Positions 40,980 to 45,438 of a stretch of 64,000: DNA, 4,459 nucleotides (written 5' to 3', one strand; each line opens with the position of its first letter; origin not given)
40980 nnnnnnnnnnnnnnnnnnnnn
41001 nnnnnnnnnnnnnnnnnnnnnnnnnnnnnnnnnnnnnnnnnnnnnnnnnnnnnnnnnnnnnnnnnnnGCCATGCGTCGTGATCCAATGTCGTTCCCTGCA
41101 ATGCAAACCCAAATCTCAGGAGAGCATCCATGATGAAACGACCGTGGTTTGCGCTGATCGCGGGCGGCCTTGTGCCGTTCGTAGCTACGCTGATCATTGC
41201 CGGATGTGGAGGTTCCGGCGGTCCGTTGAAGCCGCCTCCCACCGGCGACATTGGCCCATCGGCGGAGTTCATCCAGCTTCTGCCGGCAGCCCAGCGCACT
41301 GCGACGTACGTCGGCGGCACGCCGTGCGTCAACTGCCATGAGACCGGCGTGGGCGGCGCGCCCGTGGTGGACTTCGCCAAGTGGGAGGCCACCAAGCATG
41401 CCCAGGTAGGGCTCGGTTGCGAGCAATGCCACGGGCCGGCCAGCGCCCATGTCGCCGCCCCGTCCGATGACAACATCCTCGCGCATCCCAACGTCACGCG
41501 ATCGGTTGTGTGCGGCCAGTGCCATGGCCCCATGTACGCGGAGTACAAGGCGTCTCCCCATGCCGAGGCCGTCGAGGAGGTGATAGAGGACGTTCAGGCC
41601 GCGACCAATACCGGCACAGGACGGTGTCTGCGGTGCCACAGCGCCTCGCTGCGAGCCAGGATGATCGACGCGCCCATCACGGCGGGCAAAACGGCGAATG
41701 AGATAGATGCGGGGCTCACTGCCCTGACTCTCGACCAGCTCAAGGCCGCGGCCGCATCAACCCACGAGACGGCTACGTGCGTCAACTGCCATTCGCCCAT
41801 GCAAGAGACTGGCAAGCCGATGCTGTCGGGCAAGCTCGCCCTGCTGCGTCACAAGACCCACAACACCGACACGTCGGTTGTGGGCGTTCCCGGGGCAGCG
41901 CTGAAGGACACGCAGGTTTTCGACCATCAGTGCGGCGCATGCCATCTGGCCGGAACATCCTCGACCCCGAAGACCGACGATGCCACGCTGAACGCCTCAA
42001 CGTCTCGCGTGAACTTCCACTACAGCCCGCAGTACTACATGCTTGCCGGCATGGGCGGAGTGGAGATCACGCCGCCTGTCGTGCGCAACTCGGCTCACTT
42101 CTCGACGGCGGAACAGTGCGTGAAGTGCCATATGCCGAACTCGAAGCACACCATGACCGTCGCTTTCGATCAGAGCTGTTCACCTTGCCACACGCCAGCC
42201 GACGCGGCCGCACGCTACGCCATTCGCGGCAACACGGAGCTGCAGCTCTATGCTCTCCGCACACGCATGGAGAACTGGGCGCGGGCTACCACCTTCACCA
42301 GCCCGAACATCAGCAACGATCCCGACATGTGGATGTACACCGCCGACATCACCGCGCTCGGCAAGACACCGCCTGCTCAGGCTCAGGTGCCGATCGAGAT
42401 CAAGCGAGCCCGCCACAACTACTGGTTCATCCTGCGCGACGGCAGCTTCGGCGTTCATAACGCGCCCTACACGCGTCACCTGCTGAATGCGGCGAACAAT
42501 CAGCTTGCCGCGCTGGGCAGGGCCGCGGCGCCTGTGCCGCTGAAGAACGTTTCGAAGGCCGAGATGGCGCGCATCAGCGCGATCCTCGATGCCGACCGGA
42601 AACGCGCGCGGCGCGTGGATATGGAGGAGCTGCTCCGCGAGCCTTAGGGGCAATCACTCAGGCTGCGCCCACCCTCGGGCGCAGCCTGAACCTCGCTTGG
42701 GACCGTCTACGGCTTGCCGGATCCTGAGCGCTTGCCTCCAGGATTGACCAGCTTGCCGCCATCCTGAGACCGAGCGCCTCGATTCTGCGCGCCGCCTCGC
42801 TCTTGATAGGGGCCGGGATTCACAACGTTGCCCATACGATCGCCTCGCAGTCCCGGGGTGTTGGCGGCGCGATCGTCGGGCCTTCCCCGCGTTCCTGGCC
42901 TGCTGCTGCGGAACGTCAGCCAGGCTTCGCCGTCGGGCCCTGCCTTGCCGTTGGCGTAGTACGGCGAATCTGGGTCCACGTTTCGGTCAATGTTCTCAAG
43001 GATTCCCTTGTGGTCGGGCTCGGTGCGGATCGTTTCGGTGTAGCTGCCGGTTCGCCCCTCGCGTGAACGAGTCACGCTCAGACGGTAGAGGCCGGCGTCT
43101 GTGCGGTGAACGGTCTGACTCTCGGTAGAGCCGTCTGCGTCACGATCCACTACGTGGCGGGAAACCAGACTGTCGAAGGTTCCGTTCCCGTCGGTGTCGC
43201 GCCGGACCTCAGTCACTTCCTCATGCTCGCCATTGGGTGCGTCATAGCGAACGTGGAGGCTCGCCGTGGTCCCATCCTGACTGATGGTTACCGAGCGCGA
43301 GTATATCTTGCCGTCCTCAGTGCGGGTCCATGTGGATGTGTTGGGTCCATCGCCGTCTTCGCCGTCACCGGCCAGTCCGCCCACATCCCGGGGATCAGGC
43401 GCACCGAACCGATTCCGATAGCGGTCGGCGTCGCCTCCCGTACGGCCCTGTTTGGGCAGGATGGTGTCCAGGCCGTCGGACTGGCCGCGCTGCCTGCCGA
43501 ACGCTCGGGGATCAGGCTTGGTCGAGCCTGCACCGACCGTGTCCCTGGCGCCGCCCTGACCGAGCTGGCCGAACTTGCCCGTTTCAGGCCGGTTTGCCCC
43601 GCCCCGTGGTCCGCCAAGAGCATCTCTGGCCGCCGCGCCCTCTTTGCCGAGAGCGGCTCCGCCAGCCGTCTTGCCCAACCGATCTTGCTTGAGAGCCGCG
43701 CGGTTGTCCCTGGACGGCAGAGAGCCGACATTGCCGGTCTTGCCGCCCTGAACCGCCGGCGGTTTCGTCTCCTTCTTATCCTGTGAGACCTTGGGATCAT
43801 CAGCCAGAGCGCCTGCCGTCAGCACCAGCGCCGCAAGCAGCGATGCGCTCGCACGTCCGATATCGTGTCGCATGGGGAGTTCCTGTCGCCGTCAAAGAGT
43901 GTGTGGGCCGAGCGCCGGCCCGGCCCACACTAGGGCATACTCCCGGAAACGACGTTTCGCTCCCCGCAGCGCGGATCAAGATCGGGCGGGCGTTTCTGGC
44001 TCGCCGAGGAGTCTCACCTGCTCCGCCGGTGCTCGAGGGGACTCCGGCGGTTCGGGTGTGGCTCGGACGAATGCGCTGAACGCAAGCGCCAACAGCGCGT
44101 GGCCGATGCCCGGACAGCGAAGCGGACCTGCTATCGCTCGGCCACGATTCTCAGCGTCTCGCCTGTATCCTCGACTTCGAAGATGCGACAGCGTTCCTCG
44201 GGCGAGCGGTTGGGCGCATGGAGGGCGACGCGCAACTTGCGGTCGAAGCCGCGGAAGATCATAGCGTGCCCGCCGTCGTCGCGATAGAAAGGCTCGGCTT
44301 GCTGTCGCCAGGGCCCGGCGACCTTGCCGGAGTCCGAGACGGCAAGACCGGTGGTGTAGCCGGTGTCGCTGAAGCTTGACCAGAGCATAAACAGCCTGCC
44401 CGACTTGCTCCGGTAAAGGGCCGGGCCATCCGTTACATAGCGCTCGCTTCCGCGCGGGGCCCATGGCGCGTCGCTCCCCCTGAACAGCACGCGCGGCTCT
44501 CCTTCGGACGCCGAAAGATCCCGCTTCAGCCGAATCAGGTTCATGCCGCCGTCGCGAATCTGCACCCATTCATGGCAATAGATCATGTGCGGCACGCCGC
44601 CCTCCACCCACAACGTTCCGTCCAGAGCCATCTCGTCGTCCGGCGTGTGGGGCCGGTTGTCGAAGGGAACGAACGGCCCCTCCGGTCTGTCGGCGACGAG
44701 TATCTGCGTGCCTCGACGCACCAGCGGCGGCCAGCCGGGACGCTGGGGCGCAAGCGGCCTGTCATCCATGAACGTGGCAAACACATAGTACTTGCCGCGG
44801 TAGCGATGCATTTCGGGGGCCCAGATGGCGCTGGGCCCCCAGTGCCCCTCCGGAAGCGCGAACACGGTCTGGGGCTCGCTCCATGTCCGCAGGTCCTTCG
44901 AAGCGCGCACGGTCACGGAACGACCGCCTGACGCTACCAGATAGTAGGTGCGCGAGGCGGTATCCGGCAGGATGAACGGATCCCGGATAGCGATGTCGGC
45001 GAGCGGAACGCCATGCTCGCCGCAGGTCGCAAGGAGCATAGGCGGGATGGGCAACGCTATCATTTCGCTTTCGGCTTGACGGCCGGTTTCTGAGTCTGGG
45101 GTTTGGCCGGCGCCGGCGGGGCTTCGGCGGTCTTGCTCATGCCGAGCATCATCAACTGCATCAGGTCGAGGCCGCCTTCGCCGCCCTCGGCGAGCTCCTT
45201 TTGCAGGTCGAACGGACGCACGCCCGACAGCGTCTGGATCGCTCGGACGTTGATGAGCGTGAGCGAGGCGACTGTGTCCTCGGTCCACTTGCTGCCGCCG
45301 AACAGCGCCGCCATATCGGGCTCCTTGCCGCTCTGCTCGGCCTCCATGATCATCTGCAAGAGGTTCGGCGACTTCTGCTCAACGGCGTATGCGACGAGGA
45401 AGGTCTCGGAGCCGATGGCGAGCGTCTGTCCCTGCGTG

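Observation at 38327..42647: Three-gene porin-cytochrome module (decaheme + beta-barrel + lipoprotein octaheme): putative outer-membrane electron conduit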

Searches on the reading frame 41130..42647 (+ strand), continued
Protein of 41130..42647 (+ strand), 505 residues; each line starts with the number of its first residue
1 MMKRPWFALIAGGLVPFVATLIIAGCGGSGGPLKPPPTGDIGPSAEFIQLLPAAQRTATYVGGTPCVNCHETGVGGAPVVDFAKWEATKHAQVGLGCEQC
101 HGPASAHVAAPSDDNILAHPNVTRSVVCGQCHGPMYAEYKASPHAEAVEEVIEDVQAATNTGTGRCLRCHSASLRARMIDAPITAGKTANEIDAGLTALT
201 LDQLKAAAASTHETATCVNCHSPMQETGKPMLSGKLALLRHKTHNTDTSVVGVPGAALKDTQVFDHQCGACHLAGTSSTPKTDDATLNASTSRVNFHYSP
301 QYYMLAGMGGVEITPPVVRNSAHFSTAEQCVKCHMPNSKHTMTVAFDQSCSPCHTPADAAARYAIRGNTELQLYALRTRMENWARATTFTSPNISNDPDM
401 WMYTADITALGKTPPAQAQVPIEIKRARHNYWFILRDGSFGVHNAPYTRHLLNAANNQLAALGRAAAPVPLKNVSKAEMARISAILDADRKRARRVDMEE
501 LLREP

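Call 43: search_solved_structures(query=A3, max_evalue=0.01, show_alignments=2)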
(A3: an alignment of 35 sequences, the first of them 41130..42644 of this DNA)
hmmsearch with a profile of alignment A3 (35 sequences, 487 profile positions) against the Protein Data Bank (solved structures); distinct sequences matched with E-value up to 0.01: 19.
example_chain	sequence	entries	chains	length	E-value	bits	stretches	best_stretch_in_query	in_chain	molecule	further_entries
6i5b_A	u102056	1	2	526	1.2e-15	60.4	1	65-132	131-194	Uncharacterized protein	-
6qvm_A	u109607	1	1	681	8.7e-14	54.3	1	65-227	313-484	Multiheme cytochrome cf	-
4rkm_A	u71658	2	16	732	3.7e-07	32.4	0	114-157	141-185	MccA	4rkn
6r2q_A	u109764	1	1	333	2.8e-05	26.2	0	62-224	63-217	Cystathionine beta-synthase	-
8rv0_Y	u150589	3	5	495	4.1e-05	25.7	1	164-407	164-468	Octaheme cytochrome c nitrite reductase | Octaheme nitrite c cytochrome c reductase | Octaheme nitrite reductase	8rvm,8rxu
4qo5_A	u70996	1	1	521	4.6e-05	25.5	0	91-175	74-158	Hypothetical multiheme protein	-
1oah_A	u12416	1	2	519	7.7e-05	24.7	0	76-145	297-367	CYTOCHROME C NITRITE REDUCTASE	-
2j7a_A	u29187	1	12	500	0.00013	24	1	76-142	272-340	CYTOCHROME C NITRITE REDUCTASE NRFA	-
3ubr_A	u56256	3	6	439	0.00013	24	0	76-135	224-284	Cytochrome c-552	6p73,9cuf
2vr0_A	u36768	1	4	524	0.00015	23.8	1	76-142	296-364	CYTOCHROME C NITRITE REDUCTASE, CATALYTIC SUBUNIT NFRA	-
5yq7_C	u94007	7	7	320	0.00018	23.5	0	196-275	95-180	Cytochrome subunit of photosynthetic reaction center | MULTIHEME_CYTC DOMAIN-CONTAINING PROTEIN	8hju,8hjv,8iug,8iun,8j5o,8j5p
1bvb_A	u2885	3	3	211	0.00075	21.5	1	60-107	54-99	CYTOCHROME C-554 | CYTOCHROME C554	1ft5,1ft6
8bcx_A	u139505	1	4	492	0.0013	20.7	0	86-146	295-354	Nitrite reductase (cytochrome; ammonia-forming)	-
28pb_A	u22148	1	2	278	0.0015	20.5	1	63-145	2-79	Cytochrome c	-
3bng_A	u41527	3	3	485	0.0023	19.9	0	76-137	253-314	Cytochrome c-552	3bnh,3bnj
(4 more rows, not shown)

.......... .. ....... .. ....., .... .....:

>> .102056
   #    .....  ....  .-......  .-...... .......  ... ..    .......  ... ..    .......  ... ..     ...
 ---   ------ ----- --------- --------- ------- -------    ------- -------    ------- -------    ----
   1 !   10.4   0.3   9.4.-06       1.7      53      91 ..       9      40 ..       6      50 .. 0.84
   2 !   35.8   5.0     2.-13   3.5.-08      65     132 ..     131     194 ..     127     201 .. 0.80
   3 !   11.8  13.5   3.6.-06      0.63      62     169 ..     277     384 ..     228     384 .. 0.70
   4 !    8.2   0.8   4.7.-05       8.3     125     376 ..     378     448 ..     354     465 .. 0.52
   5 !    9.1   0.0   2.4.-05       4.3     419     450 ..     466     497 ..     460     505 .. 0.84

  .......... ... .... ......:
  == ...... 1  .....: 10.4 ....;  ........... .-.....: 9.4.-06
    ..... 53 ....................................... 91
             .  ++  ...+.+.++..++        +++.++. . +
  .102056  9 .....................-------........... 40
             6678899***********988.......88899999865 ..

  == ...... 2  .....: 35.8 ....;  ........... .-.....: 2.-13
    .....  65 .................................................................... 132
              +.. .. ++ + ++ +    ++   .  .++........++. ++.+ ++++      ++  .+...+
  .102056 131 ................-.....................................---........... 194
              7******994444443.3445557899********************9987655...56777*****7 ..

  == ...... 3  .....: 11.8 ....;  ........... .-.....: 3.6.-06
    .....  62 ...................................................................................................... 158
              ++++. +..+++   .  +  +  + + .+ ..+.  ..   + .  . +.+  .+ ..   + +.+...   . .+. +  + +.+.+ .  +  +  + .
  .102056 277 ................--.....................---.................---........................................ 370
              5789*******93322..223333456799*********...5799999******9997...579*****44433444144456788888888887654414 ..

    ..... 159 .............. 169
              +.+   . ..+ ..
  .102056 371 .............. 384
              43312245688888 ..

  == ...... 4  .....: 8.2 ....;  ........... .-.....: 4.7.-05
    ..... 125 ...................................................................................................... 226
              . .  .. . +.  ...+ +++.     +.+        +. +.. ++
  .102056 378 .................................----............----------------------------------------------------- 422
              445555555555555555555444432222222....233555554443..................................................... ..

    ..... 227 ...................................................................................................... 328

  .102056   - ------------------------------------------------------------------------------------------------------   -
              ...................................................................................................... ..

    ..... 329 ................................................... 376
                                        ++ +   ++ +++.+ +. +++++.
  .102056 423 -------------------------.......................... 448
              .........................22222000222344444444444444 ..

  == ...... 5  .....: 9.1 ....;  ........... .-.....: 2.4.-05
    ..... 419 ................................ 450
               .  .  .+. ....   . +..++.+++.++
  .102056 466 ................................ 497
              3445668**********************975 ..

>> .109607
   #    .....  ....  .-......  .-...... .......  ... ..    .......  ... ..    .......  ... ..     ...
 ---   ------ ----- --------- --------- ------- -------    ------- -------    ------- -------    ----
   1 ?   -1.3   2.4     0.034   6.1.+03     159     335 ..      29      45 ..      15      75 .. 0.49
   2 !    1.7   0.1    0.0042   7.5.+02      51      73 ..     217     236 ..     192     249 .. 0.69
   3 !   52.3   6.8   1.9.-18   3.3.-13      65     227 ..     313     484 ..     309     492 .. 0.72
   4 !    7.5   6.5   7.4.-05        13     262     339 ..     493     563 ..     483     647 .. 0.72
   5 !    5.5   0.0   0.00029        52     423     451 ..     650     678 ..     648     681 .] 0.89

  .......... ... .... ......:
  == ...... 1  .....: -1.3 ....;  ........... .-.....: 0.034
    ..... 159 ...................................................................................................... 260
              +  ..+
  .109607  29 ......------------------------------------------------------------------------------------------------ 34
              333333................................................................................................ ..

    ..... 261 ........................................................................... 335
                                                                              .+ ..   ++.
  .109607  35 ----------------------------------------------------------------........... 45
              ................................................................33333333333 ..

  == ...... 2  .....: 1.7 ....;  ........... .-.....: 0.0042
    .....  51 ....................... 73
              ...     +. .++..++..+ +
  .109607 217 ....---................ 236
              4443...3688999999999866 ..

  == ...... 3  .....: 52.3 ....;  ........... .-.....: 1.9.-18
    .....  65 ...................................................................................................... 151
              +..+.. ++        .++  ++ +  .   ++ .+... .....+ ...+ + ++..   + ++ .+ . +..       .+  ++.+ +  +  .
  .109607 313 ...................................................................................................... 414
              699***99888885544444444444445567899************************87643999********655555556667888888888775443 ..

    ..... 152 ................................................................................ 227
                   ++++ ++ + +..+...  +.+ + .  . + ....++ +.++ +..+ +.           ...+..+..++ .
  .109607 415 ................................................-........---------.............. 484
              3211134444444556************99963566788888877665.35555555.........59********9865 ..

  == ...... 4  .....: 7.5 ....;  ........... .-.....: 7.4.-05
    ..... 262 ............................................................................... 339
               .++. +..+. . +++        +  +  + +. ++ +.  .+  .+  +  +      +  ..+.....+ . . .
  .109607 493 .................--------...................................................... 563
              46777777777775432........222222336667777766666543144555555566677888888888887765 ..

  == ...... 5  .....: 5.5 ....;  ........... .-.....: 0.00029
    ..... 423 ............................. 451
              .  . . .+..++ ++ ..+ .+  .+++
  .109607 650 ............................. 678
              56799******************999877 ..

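Call 62: find_encoding_contigs(protein=P0130, flank=1000, max_places=4)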
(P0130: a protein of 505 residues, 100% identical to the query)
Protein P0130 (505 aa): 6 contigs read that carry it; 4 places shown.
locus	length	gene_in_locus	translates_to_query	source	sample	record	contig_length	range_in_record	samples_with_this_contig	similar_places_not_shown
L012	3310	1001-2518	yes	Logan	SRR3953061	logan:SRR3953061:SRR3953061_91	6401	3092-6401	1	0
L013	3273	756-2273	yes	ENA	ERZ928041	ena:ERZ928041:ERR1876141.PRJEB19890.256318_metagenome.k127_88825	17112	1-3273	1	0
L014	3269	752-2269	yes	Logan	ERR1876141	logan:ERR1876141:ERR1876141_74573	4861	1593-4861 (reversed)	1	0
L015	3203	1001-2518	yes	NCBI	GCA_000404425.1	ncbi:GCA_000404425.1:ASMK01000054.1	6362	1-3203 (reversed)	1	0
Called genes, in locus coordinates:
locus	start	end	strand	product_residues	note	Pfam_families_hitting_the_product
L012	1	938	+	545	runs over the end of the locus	-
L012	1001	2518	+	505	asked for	PF02085:Cytochrom_CIII (faint), PF09699:Paired_CXXCH_1 (faint), PF13435:Cytochrome_C554 (faint), PF14537:Cytochrom_c3_2 (faint), PF14522:Cytochrome_C7 (weak), PF22113:Mtrc-MtrF_II-IV_dom (weak)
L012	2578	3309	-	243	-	?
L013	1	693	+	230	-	?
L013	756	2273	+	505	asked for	PF02085:Cytochrom_CIII (faint), PF09699:Paired_CXXCH_1 (faint), PF13435:Cytochrome_C554 (faint), PF14537:Cytochrom_c3_2 (faint), PF14522:Cytochrome_C7 (weak), PF22113:Mtrc-MtrF_II-IV_dom (weak)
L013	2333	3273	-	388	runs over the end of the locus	-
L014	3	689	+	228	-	?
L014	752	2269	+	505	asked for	PF02085:Cytochrom_CIII (faint), PF09699:Paired_CXXCH_1 (faint), PF13435:Cytochrome_C554 (faint), PF14537:Cytochrom_c3_2 (faint), PF14522:Cytochrome_C7 (weak), PF22113:Mtrc-MtrF_II-IV_dom (weak)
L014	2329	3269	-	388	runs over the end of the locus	-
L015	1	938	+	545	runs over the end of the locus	-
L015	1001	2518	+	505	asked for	PF02085:Cytochrom_CIII (faint), PF09699:Paired_CXXCH_1 (faint), PF13435:Cytochrome_C554 (faint), PF14537:Cytochrom_c3_2 (faint), PF14522:Cytochrome_C7 (weak), PF22113:Mtrc-MtrF_II-IV_dom (weak)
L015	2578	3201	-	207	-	?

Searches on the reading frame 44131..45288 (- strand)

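Call 51: search_protein_families(library=pfam, proteins=[window:44131-45288:-], max_evalue=0.001)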
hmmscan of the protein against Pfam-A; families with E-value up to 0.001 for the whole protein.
window:44131-45288:- (385 aa): 1 family
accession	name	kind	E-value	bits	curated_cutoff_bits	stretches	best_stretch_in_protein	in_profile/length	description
PF04616.20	Glyco_hydro_43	-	1.4e-29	103.8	32.2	1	99-358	8-261/288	Glycosyl hydrolases family 43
